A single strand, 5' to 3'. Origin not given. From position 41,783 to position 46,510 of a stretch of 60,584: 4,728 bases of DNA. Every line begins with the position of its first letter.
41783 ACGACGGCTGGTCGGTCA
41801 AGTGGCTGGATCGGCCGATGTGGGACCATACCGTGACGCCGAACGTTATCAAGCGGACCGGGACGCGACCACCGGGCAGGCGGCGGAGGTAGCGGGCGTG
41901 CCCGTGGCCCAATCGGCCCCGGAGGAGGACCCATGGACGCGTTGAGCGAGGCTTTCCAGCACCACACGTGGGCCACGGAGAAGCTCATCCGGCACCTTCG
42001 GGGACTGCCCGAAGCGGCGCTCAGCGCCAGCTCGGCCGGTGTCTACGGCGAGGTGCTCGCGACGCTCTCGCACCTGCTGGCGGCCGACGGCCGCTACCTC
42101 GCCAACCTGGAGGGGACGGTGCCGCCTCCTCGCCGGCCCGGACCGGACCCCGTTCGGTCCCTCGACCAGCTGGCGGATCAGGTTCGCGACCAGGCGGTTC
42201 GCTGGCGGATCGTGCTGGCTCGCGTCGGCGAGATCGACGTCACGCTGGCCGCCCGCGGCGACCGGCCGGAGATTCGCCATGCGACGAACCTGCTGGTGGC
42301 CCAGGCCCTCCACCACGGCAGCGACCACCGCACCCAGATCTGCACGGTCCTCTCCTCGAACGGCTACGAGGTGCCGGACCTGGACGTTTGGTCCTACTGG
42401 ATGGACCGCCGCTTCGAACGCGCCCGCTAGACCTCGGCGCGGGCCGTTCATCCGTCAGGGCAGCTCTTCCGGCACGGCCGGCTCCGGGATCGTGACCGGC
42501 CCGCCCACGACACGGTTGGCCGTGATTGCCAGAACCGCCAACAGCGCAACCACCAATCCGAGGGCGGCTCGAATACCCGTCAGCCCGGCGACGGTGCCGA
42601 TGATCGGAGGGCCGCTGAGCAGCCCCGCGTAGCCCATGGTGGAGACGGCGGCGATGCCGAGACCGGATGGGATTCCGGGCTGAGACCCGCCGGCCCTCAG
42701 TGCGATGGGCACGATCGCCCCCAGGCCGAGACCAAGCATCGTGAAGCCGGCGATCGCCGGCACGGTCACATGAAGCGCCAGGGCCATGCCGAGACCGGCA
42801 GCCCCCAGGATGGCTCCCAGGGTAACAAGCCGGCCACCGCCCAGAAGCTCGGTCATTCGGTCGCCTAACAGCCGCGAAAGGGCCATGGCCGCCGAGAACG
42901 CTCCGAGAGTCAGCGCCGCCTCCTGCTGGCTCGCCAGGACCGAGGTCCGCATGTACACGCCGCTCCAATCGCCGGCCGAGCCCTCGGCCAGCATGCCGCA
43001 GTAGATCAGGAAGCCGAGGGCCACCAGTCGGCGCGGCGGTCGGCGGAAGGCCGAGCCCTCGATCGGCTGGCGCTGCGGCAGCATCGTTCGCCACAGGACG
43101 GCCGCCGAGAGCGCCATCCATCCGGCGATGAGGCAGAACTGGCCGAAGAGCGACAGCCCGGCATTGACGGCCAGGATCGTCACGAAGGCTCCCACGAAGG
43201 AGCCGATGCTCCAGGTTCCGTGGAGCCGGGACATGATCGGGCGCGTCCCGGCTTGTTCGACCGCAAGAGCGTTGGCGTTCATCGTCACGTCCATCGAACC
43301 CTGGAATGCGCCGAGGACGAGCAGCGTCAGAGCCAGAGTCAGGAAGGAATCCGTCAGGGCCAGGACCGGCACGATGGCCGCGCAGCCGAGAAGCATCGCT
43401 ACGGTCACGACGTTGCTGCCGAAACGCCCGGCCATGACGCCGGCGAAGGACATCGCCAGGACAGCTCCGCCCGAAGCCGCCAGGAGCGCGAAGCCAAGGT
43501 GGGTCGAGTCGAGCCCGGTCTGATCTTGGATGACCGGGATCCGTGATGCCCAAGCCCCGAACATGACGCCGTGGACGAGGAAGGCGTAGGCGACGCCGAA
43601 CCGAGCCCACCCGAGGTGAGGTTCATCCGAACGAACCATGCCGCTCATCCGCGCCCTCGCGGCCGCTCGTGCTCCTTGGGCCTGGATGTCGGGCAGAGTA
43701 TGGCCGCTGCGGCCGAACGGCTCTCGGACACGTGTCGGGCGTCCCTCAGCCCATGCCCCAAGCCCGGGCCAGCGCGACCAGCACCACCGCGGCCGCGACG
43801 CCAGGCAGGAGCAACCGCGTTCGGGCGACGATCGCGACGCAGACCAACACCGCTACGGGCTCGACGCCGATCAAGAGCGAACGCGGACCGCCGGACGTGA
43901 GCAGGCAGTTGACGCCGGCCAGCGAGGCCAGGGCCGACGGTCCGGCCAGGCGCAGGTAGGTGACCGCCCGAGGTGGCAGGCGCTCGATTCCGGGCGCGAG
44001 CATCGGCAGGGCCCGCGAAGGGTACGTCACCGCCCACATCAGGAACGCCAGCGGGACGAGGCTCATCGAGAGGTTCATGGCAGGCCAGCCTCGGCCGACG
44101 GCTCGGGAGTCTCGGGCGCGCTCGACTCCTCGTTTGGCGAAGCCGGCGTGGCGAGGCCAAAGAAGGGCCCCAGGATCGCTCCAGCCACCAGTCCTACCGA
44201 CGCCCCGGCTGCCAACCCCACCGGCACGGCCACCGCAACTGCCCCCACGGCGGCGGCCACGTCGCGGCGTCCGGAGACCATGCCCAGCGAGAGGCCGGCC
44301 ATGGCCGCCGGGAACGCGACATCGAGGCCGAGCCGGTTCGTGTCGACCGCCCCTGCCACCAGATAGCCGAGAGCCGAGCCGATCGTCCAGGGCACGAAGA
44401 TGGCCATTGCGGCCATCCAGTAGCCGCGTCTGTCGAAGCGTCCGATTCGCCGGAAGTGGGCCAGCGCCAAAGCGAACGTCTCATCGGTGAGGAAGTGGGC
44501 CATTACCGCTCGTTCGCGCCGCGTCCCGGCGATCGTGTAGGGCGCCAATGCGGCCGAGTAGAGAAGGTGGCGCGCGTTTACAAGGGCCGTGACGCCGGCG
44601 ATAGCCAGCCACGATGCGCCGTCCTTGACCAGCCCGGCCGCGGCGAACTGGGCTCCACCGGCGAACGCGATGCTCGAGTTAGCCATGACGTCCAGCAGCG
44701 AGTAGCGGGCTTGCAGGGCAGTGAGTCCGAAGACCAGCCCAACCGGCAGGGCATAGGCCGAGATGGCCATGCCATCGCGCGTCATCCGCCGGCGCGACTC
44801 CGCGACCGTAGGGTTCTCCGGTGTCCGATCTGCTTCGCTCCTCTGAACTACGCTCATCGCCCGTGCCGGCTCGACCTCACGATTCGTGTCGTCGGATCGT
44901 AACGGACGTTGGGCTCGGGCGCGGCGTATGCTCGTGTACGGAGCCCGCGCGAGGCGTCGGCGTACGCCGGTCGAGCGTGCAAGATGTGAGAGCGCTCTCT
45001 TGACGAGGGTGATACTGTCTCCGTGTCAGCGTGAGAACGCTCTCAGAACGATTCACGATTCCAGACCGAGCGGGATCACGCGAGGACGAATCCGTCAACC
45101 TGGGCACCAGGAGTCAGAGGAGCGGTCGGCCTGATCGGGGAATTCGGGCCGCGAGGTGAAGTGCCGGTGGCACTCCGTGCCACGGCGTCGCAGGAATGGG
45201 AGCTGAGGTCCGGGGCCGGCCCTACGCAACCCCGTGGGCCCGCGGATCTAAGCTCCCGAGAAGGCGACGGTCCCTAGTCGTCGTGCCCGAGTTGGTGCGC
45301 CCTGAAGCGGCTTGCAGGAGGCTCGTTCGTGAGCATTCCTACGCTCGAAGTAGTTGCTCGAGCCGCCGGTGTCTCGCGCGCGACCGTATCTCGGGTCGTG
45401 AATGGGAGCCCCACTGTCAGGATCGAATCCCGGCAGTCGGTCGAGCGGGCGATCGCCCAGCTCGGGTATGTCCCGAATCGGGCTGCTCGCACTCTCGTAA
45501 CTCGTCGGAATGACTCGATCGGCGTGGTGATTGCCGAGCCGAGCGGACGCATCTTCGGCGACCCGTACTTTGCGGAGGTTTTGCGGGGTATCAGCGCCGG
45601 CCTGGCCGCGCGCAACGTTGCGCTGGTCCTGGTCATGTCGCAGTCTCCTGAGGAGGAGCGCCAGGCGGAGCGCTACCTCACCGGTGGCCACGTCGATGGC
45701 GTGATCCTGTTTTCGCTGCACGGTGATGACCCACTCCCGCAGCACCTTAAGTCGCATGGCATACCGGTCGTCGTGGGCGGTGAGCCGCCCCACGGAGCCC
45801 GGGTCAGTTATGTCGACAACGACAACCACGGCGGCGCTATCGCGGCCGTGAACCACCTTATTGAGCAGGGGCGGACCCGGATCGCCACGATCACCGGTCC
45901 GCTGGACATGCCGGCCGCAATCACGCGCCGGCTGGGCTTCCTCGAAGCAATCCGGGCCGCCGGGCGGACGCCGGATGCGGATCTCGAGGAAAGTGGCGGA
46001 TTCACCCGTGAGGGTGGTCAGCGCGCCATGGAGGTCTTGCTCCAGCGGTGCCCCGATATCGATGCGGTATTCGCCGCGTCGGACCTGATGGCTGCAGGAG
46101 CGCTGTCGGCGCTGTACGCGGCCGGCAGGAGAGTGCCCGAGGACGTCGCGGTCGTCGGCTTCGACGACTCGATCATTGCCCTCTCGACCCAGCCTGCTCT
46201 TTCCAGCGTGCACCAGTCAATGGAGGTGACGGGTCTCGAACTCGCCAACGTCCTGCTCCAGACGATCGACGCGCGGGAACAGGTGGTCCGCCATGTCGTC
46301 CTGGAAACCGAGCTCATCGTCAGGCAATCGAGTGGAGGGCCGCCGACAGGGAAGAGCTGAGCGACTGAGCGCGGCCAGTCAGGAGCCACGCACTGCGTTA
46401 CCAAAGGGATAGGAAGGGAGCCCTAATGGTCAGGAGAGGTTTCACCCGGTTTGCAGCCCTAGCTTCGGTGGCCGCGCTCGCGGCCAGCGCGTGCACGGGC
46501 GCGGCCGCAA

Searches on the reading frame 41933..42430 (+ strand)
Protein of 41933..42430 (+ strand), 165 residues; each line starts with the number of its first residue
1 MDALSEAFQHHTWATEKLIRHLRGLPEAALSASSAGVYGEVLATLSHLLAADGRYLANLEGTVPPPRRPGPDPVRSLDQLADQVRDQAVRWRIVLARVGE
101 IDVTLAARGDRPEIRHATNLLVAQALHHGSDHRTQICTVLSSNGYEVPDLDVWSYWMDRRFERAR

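Call 56: search_protein_families(library=pfam, proteins=[window:41933-42430:+], max_evalue=0.001)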
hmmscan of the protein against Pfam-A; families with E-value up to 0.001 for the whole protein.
window:41933-42430:+ (165 aa): 2 families
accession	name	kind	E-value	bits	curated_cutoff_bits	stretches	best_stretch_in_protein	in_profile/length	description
PF05163.17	DinB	-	1.3e-10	41.9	23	1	5-155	6-157/165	DinB family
PF12867.12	DinB_2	-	0.0002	22.3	24.8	1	12-135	3-127/128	DinB superfamily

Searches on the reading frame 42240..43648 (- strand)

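Call 56: search_protein_families(library=pfam, proteins=[window:42240-43610:-, window:42455-43648:-], max_evalue=0.001)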
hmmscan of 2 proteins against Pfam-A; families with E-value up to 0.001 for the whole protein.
window:42240-43610:- (456 aa): 0 families

window:42455-43648:- (397 aa): 1 family
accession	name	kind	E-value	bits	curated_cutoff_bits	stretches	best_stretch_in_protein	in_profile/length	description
PF07690.21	MFS_1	-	4.3e-12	46.1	33.4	2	24-315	6-314/347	Major Facilitator Superfamily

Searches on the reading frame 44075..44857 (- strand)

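Call 56: search_protein_families(library=pfam, proteins=[window:44075-44857:-], max_evalue=0.001)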
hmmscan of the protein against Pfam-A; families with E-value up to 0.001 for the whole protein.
window:44075-44857:- (260 aa): 1 family
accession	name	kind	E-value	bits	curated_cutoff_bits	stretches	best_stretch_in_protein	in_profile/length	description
PF03591.19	AzlC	-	2.3e-32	112.7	32.1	1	33-170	3-136/137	AzlC protein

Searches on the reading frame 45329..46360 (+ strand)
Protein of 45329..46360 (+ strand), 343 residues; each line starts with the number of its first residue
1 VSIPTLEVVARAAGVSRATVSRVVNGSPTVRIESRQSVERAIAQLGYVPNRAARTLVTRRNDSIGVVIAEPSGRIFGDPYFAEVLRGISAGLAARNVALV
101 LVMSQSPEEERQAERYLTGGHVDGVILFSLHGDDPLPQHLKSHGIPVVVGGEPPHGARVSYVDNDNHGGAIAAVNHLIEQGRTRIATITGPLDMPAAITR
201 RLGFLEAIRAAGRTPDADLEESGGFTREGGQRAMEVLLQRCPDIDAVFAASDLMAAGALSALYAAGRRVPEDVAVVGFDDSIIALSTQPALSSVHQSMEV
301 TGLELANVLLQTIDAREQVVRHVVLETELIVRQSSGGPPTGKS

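Call 3: search_protein_families(library=pfam, proteins=[window:45329-46360:+], max_evalue=0.01)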
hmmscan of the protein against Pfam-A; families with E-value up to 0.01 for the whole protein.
window:45329-46360:+ (343 aa): 6 families
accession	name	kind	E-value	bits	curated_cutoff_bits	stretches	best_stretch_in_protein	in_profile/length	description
PF13377.12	Peripla_BP_3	-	7.7e-33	114.4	26.5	1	174-335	1-167/167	Periplasmic binding protein-like domain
PF00532.27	Peripla_BP_1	-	1.7e-24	87.2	22.2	1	62-326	2-274/281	Periplasmic binding proteins and sugar binding domain of LacI family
PF13407.12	Peripla_BP_4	-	3.1e-20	73.3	35.1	1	76-281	8-219/258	Periplasmic binding protein domain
PF00356.27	LacI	-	2e-15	56.7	27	1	5-50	1-46/46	Bacterial regulatory proteins, lacI family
PF13560.12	HTH_31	-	0.0022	18.7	27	1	5-41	16-50/64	Helix-turn-helix domain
PF01381.28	HTH_3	-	0.0032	17.9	23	1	5-29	11-35/55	Helix-turn-helix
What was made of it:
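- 45329..46360 (+): LacI-family transcriptional regulator, the likely repressor of the locus. Pfam LacI HTH plus Peripla_BP_1/3/4 (call 3).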

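Call 26: search_protein_families(library=ncbifam, proteins=[window:45329-46360:+], max_evalue=0.01)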
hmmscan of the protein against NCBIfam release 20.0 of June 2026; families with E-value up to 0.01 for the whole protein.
window:45329-46360:+ (343 aa): 20 families
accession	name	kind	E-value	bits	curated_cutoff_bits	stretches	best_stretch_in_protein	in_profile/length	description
NF008269.0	PRK11041.1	equivalog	8.1e-54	182.9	436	1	4-336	10-338/342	DNA-binding transcriptional regulator CytR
NF007743.0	PRK10423.1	equivalog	1.6e-53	182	531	1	5-334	3-329/330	ribose operon transcriptional repressor RbsR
NF052440.1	TransRegGNTRPSEAE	equivalog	6.6e-52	176.6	400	1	4-335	6-333/333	HTH-type transcriptional regulator GntR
NF047341.1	lactose_RbsR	equivalog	1.1e-51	176.1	382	1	7-335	6-328/331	ribose utilization transcriptional repressor RbsR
NF007075.0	PRK09526.1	subfamily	5.5e-51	173.6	340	1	5-336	7-332/358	LacI family DNA-binding transcriptional regulator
TIGR01481.1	ccpA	equivalog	6e-50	170.5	442.35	1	8-334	7-328/330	catabolite control protein A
NF007979.0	PRK10703.1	equivalog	3.3e-49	167.8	501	1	5-335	3-331/341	HTH-type transcriptional repressor PurR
NF007706.0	PRK10401.1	equivalog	3.6e-43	148.2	555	1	5-306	3-303/346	HTH-type transcriptional regulator GalS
NF008002.0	PRK10727.1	equivalog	4.8e-41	141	557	1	5-338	3-332/341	HTH-type transcriptional regulator GalR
NF051853.1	TransRegUriRCory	equivalog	9.1e-41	140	550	1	4-334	1-323/327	transcriptional regulator UriR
NF007449.0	PRK10014.1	subfamily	1.8e-36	125.9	310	1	5-332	8-341/342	Mal regulon transcriptional regulator MalI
NF047913.1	TransRegIdnR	equivalog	2e-31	109.5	500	1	5-326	7-322/331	DNA-binding transcriptional regulator IdnR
TIGR02417.1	fruct_sucro_rep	subfamily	6.7e-27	94.6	389.55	1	5-332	1-326/327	D-fructose-responsive transcription factor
NF011563.0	PRK14987.1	equivalog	1.9e-26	93.1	433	1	4-316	6-312/331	gluconate operon transcriptional repressor GntR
NF008452.0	PRK11303.1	equivalog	7.9e-25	87.7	385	1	5-319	2-314/332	catabolite repressor/activator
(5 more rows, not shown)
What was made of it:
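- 45329..46360 (+): Below every NCBIfam equivalog cut-off, so its ligand is unknown (call 26).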
